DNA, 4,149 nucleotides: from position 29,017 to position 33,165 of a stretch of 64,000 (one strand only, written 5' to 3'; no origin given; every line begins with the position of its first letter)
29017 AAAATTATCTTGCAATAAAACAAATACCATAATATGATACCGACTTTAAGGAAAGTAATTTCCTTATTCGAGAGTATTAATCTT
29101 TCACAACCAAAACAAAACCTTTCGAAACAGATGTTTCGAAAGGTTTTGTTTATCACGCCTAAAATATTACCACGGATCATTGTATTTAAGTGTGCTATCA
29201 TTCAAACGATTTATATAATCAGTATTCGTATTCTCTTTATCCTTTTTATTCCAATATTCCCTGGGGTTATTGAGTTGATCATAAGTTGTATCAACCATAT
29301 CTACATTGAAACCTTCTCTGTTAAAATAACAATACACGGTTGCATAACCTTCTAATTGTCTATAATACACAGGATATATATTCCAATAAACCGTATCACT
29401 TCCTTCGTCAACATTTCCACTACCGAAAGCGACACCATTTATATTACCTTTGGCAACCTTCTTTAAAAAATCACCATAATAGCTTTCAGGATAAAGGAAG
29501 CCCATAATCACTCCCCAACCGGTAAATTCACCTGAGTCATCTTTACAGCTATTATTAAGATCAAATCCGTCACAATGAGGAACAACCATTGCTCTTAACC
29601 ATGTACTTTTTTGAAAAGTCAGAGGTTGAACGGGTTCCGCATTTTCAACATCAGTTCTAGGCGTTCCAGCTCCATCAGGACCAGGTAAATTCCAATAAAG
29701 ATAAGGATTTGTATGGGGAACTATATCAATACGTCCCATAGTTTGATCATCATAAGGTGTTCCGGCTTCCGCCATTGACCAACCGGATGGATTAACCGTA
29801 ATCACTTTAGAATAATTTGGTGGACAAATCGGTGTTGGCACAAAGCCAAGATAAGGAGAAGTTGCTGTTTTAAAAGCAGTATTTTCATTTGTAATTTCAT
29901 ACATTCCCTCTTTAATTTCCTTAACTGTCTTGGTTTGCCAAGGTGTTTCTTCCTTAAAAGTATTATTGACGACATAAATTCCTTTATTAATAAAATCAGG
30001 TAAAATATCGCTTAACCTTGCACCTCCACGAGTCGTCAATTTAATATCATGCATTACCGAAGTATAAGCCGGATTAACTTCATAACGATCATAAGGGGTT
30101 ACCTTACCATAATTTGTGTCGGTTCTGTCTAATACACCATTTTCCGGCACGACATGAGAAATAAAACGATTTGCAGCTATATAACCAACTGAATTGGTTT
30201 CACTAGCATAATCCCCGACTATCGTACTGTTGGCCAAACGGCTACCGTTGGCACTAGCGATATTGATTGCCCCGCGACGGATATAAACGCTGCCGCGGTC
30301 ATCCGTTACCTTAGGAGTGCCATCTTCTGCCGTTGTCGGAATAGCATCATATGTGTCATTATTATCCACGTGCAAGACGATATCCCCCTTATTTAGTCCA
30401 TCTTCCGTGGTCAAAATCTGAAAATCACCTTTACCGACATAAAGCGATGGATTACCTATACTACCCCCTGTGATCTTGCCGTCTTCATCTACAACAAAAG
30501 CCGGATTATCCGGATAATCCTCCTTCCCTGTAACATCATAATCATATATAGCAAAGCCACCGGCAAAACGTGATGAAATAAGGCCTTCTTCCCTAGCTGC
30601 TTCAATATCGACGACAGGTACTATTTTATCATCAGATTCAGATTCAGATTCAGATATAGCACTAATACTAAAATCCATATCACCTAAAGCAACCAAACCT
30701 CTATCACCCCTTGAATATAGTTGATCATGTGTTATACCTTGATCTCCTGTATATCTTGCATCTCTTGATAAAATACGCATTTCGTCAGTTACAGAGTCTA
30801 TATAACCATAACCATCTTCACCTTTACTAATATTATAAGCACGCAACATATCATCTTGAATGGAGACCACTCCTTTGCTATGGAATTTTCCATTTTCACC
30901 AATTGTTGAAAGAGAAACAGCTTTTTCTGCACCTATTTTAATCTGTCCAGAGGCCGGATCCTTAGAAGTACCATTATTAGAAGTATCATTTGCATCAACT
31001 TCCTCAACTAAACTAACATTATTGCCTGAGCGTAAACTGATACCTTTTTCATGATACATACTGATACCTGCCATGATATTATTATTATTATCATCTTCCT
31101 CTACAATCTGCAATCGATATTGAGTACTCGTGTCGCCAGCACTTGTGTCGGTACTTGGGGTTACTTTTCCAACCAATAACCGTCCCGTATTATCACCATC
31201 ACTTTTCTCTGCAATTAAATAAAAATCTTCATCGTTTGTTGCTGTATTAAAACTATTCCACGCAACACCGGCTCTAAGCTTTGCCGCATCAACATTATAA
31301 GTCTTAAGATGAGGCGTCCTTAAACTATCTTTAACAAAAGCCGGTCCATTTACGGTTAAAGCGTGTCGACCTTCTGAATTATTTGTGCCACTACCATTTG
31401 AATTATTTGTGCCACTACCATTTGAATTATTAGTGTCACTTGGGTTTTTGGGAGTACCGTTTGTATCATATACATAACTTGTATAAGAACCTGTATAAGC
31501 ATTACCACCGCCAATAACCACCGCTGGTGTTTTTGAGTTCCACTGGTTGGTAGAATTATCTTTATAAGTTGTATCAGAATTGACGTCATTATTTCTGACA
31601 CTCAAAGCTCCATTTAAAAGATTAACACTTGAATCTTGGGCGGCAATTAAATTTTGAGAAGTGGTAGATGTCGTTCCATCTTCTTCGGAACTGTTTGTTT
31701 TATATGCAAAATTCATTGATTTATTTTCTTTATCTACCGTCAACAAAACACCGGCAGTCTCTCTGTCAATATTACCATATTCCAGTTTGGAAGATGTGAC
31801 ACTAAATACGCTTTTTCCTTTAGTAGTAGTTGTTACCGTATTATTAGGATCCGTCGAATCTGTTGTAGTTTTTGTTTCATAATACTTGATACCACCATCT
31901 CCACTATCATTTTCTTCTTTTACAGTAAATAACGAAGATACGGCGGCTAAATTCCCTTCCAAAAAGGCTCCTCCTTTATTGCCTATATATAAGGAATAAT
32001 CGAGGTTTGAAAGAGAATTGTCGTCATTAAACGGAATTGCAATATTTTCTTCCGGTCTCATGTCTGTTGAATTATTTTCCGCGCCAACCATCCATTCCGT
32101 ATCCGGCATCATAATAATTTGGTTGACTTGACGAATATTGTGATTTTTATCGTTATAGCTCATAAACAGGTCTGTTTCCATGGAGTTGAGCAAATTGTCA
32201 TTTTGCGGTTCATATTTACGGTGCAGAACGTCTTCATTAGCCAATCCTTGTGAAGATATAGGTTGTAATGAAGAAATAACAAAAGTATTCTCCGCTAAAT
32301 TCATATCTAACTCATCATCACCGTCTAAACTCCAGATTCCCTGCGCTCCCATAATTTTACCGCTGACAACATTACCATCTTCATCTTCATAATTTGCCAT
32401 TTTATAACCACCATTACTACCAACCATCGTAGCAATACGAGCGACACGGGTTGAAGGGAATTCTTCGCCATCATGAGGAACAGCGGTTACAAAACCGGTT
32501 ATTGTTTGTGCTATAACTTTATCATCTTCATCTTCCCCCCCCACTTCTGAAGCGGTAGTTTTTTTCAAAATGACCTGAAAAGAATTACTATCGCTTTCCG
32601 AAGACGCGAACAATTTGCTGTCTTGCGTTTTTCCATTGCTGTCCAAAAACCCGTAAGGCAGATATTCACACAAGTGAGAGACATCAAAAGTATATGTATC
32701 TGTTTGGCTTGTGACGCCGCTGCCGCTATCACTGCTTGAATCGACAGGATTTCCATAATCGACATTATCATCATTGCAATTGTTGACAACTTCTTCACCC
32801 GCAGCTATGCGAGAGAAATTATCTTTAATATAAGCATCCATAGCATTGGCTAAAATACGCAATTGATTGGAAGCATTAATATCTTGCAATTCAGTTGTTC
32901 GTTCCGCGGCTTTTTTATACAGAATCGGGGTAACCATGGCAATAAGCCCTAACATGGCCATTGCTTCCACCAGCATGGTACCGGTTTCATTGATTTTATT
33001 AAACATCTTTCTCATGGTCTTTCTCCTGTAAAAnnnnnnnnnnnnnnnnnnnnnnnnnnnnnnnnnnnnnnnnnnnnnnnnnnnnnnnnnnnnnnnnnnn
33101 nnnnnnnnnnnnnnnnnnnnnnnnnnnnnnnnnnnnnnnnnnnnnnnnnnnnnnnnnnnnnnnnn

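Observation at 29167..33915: Two-gene operon encoding a 1282-aa protein with a prepilin-type N-terminus and a 293-aa Cys-rich paralog of its N-terminal region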

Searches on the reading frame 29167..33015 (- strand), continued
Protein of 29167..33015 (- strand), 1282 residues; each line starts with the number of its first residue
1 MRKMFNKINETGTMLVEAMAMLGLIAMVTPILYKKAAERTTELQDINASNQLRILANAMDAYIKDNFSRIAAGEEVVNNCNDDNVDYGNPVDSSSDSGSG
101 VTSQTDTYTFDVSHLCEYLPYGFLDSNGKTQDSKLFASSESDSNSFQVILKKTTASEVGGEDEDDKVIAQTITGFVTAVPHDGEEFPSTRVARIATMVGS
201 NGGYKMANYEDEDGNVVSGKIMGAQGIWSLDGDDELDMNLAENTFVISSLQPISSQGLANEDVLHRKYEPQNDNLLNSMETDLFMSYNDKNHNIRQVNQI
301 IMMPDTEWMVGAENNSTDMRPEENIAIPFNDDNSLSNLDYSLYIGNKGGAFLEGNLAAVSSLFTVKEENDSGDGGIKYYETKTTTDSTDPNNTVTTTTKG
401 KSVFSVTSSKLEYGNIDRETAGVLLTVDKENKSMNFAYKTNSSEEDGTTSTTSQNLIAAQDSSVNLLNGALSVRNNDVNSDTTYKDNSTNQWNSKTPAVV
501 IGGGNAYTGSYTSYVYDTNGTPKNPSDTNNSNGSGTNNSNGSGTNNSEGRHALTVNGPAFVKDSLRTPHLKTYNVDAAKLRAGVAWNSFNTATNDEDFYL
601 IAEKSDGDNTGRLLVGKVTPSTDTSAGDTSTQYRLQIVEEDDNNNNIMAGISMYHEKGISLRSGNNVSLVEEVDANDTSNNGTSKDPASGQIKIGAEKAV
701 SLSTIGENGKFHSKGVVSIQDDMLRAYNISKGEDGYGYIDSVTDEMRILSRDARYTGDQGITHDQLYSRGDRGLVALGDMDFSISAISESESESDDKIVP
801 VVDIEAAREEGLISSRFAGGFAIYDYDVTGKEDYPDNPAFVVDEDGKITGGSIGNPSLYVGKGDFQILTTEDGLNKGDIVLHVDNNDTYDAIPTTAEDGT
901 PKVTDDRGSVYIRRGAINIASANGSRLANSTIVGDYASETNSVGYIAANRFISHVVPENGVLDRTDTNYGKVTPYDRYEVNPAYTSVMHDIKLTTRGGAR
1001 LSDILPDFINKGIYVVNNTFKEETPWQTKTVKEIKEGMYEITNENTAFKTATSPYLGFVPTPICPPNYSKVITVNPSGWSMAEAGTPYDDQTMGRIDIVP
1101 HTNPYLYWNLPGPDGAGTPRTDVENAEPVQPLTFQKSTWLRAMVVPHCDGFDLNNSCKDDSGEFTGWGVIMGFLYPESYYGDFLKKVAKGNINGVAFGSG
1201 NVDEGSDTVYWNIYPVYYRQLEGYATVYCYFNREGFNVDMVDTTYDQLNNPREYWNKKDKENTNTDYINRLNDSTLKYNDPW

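Call 52: search_protein_families(library=pfam, alignment_id=A4, max_evalue=0.1)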
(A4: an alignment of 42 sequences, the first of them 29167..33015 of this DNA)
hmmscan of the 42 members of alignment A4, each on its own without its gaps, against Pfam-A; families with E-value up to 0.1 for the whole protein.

A. member 1, window:29167-33015:- (1282 aa): 0 families

B. families by the number of members that match (of 42 scanned): 12 families
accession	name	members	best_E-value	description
PF04917.17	Shufflon_N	4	2.2e-09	Bacterial shufflon protein, N-terminal constant region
PF04519.19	Bactofilin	3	1.4e-05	Polymer-forming cytoskeletal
PF10106.14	DUF2345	2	0.00097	Uncharacterized protein conserved in bacteria (DUF2345)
PF25084.1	LbH_EIF2B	2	0.0065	EIF2B subunit epsilon LbH domain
PF22692.1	LlgE_F_G_D1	1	0.0022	Flagellar hook protein FlgE/F/G D1 domain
PF16152.10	DUF4860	1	0.0045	Domain of unknown function (DUF4860)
PF05778.17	Apo-CIII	1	0.0063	Apolipoprotein CIII (Apo-CIII)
PF06715.18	Gp5_C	1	0.027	Gp5 C-terminal repeat (3 copies)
PF19090.5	DUF5778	1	0.027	Family of unknown function (DUF5778)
PF24269.1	DUF7467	1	0.038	Domain of unknown function (DUF7467)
PF04790.18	Sarcoglycan_1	1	0.064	Sarcoglycan complex subunit protein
PF08114.16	PMP1_2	1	0.091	ATPase proteolipid family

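Call 65: search_protein_families(library=phrogs, proteins=[window:29167-33015:-, P0118, P0094], max_evalue=0.1)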
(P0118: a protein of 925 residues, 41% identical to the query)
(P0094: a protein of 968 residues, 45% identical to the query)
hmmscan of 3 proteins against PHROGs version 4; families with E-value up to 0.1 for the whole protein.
window:29167-33015:- (1282 aa): 0 families

P0118 (925 aa): 5 families
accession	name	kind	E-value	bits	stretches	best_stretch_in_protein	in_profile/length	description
phrog_5070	-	unknown function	1.9e-08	35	1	310-395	80-165/182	-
phrog_7964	-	unknown function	8.5e-08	32.4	1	313-404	118-209/269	-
phrog_36281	-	unknown function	3.6e-06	27.6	1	294-429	138-273/290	-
phrog_4549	-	tail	0.00092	18.4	1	249-433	523-678/869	tail fiber protein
phrog_5353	-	unknown function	0.0011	19.6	1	319-400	33-109/256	-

P0094 (968 aa): 0 families

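Call 71: find_encoding_contigs(protein=P0003, flank=10000, max_places=1)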
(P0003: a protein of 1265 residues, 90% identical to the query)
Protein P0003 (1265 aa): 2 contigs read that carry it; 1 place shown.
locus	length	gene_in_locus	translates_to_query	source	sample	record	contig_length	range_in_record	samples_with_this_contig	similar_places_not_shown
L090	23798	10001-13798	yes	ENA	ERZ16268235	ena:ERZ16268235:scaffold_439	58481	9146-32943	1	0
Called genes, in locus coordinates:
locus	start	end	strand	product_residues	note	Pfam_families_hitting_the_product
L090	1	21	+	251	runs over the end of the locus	PF01553:Acyltransferase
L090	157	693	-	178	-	PF03602:Cons_hypoth95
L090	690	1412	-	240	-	PF01479:S4, PF00849:PseudoU_synth_2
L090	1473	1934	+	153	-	PF00383:dCMP_cyt_deam_1, PF14437:MafB19-deam, PF14439:Bd3614-deam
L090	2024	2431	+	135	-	-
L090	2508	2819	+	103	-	PF04977:DivIC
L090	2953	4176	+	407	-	PF01551:Peptidase_M23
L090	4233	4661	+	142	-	PF04519:Bactofilin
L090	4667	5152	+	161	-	PF01668:SmpB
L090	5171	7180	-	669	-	PF00270:DEAD (weak), PF04851:ResIII, PF17757:UvrB_inter, PF27431:UvrB_3rd, PF00271:Helicase_C, PF12344:UvrB, PF02151:UVR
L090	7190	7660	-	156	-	PF03448:MgtE_N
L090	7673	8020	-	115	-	-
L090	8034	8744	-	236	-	-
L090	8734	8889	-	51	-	-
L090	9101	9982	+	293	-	-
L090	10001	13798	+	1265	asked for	-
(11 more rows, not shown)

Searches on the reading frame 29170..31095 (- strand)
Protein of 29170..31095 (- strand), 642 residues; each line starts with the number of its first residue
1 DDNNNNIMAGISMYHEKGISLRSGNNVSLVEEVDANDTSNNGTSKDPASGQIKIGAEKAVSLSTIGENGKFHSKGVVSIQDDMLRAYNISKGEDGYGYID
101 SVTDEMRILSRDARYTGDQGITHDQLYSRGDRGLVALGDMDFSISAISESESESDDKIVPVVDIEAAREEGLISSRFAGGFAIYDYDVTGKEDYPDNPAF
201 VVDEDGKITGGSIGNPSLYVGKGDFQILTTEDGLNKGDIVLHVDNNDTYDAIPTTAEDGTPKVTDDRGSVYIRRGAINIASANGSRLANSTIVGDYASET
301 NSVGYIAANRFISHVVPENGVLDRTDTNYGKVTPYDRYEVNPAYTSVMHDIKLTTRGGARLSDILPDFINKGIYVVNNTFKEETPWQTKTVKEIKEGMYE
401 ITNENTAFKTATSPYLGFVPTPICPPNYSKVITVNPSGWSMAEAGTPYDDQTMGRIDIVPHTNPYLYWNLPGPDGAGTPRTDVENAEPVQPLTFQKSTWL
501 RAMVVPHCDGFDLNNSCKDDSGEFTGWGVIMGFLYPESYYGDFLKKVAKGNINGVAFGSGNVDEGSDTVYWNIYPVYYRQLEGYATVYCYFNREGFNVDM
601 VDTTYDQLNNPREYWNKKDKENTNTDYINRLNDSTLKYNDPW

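Call 45: predict_structure(alignment_id=A3)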
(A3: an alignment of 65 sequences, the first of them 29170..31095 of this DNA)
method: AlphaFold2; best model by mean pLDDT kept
length: 642 residues; sequences in the alignment: 65
mean_pLDDT: 69.7   pTM: 0.45
mean pLDDT of the five models: 69.7, 69.0, 65.8, 63.9, 59.0
residues with pLDDT >= 90: 19; 70-90: 344; 50-70: 193; < 50: 86
segments of 3 or more residues with pLDDT < 50: 1-4, 6-8, 249-254, 261-267, 307-315, 324-329, 339-365, 550-556, 558-564
pLDDT, mean of each block of 10 residues (from residue 1): 47 82 78 62 75 84 81 81 84 79 80 60 56 72 87 83 89 88 84 78 69 86 82 71 63 58 50 53 56 66 48 47 49 56 36 33 49 84 71 61 70 87 80 79 73 79 78 74 78 70 85 73 84 82 66 46 59 82 85 67 68 59 59 60 48
secondary structure, 60 per line:
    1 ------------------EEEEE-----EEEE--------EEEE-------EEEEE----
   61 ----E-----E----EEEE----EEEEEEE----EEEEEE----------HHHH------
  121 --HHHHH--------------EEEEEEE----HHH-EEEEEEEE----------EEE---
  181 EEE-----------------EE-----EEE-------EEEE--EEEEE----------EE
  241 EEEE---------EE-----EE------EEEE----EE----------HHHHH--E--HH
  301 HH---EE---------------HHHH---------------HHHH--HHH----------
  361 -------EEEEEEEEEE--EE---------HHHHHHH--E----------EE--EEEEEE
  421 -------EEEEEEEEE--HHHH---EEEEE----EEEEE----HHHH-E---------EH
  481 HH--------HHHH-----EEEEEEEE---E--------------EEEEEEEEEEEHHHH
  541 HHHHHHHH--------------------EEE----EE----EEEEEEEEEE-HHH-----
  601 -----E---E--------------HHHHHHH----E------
elements in order: E19-23 E29-32 E41-44 E52-56 E76-79 E84-90 E95-100 H111-114 H123-127 E142-148 E157-164 E175-177 E181-183 E208-210 E218-221 E224-228 E239-244 E269-272 H289-293 H299-302 H323-326 H342-345 E368-377 H391-397 E415-420 E428-436 H439-442 E446-450 E455-459 H464-467 H491-494 E500-507 E526-536 H537-548 E569-571 E582-591 H625-631

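Call 48: fold_search(model_id=the predicted structure, library=pdb)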
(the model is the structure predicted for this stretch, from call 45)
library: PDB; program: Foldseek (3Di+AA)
matches with E <= 10: 56; with E <= 0.001: 0
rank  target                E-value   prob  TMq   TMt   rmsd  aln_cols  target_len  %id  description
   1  8ond_B                2.6e-01  0.10  0.09  0.14  15.3       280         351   12  Structure of the C-terminal domains of the Bdellovibrio bacteriovorus Bd2133 fibre (released 2023-10-25)
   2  8xcj_F                3.6e-01  0.03  0.08  0.10  23.7       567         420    8  Open State of central tail fiber of bacteriophage lambda upon binding to LamB (gpJ713-LamB complex) (released 2024-05-01)
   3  7c9z_A                1.1e+00  0.02  0.08  0.15  22.5       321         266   10  Coxsackievirus B1 F-particle (released 2020-08-12)
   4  6ppg_F                1.8e+00  0.15  0.03  0.16  16.2        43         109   26  Crystal structure of IL17FF bound to Fab fragments of MCAF5352A (released 2019-12-11)
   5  5nan_E                3.1e+00  0.12  0.03  0.16  15.5        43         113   26  Crystal Structure of human IL-17AF in complex with human IL-17RA (released 2017-09-06)
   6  7d8s_A                3.1e+00  0.06  0.05  0.14  15.7       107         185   11  MITF bHLHLZ apo structure (released 2021-10-13)
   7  7c4z_B                3.1e+00  0.01  0.06  0.13  22.4       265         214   12  Cryo-EM structure of empty Coxsackievirus A10 at pH 5.5 (released 2020-07-22)
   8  8f7y_B                3.5e+00  0.01  0.07  0.13  21.3       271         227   12  Structure of Coxsackievirus A10 frozen at -183 degree embedded in crystalline ice (released 2023-01-11)
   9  4eak_B                3.9e+00  0.23  0.04  0.44   3.6        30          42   13  Co-crystal structure of an AMPK core with ATP (released 2012-06-06)
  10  9xpf_G                3.9e+00  0.01  0.05  0.08  24.4       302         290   10  The structure of sheath and tube proteins of phage Phikz (released 2026-02-11)
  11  6hg9_A                4.1e+00  0.04  0.03  0.15  17.2        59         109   20  Crystal Structure of the human IL-17RC ECD in complex with human IL-17F, Crystal form II (released 2020-03-18)
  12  3jvf_B                4.9e+00  0.11  0.03  0.18  15.5        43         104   26  Crystal structure of an Interleukin-17 receptor complex (released 2009-10-20)
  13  1vpz_A                5.2e+00  0.16  0.05  0.39   6.2        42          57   12  Crystal structure of a putative carbon storage regulator protein (csra, pa0905) from pseudomonas aeruginosa at 2.05 A  (released 2004-12-14)
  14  9ifo_A                5.2e+00  0.02  0.05  0.03  17.2       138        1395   14  Structure of Teneurin-Like Protein (TLP) (released 2026-03-11)
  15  7d8s_B                5.8e+00  0.03  0.05  0.14  15.8       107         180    9  MITF bHLHLZ apo structure (released 2021-10-13)
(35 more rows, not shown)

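Call 78: fold_search(model_id=the predicted structure, library=viral)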
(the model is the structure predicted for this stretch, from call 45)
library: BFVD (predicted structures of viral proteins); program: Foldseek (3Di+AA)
matches with E <= 10: 300; with E <= 0.001: 0
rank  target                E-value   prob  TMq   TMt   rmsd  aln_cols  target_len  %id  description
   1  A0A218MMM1            1.8e-02  0.09  0.10  0.10  39.1       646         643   13  Uncharacterized protein [uncultured virus]
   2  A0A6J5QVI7            2.0e-02  0.09  0.08  0.10  24.4       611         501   11  K1 capsule-specific polysaccharide lyase C-terminal domain-containing protein [uncultured Caudovirales phage]
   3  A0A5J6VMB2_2          2.7e-02  0.04  0.07  0.05  38.5       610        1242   10  Uncharacterized protein [Megaviridae environmental sample]
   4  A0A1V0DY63            3.2e-02  0.09  0.08  0.08  27.6       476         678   10  Uncharacterized protein [Dinoroseobacter phage vB_DshS-R5C]
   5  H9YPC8                5.6e-02  0.05  0.06  0.07  37.0       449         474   11  (no name in the UniProt tables at hand)
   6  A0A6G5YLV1            5.6e-02  0.03  0.05  0.05  41.8       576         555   12  (no name in the UniProt tables at hand)
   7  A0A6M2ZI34            1.1e-01  0.06  0.10  0.11  39.8       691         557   10  Virion protein [Synechococcus phage S-SCSM1]
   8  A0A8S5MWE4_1          1.1e-01  0.04  0.06  0.06  40.2       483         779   12  Tail protein [Siphoviridae sp. ctsBB38]
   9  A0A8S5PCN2            1.5e-01  0.07  0.07  0.08  24.0       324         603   13  Trimeric coiled-coil viral fiber [Siphoviridae sp. ctFSL3]
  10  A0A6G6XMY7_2          1.8e-01  0.04  0.10  0.08  25.2       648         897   11  (no name in the UniProt tables at hand)
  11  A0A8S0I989            2.1e-01  0.06  0.08  0.10  29.4       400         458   13  (no name in the UniProt tables at hand)
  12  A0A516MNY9            2.2e-01  0.20  0.07  0.05  21.0       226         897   15  (no name in the UniProt tables at hand)
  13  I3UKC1                2.5e-01  0.05  0.06  0.10  38.5       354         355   11  (no name in the UniProt tables at hand)
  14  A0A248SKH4            3.5e-01  0.09  0.15  0.15  19.3       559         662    8  (no name in the UniProt tables at hand)
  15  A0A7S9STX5            3.5e-01  0.04  0.10  0.13  26.8       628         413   11  Uncharacterized protein [Virus NIOZ-UU157]
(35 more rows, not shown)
